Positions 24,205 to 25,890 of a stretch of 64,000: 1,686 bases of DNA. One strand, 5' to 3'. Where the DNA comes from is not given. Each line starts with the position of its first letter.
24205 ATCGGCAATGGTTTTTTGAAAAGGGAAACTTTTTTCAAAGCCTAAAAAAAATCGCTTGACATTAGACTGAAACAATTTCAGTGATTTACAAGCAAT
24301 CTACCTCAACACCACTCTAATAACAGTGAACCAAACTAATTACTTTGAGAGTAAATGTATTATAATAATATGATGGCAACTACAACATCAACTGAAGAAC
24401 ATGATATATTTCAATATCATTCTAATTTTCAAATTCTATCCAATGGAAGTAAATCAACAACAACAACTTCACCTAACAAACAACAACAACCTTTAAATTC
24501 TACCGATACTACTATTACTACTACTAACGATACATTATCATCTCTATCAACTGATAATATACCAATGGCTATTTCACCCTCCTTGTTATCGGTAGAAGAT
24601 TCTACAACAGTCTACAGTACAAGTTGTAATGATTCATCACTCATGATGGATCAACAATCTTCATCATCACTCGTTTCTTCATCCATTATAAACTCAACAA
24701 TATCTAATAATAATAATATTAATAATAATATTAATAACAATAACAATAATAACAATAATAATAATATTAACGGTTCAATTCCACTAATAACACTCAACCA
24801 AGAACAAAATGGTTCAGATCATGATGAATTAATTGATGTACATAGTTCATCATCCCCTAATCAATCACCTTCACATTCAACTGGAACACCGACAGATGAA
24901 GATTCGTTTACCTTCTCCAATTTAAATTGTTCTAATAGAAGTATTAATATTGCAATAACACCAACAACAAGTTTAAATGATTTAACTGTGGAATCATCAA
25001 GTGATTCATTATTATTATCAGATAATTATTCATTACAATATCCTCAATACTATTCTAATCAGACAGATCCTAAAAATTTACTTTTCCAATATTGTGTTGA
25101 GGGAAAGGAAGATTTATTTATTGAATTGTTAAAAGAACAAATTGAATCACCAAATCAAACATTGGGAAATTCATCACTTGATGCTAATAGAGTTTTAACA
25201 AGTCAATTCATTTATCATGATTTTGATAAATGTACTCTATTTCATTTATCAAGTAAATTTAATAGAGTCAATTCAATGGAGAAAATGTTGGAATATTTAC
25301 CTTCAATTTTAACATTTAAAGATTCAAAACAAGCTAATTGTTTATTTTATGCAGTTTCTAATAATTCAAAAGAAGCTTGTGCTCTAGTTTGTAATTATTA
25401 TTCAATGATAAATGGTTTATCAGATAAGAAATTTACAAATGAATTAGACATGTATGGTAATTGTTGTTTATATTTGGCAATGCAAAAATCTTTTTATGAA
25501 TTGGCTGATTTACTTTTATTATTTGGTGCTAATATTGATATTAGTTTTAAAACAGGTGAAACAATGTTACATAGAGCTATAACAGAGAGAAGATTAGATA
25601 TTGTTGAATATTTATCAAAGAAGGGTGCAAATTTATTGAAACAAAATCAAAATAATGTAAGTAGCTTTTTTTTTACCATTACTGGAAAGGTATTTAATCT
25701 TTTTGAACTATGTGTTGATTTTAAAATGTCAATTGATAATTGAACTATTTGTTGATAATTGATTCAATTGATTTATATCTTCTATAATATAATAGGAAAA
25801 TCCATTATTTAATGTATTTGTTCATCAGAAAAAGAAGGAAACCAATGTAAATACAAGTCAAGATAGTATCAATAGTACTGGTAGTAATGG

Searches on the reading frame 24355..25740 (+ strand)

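Call 9: search_protein_families(library=pfam, proteins=[window:24355-25740:+], max_evalue=0.01)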
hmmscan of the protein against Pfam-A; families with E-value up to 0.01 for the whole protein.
window:24355-25740:+ (462 aa): 5 families
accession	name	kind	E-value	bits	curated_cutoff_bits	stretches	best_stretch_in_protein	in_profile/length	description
PF12796.13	Ank_2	-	1.7e-12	48.1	27.3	1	357-430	21-89/90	Ankyrin repeats (3 copies)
PF13606.12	Ank_3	-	1.2e-10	40.9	22.3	1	401-427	2-28/30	Ankyrin repeat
PF00023.36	Ank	-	1.2e-08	35.2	21.1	1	401-431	2-32/33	Ankyrin repeat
PF13637.12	Ank_4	-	1e-07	32.5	22.7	1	375-420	5-49/50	Ankyrin repeats (many copies)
PF13857.12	Ank_5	-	0.0038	18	27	0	399-427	14-42/56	Ankyrin repeats (many copies)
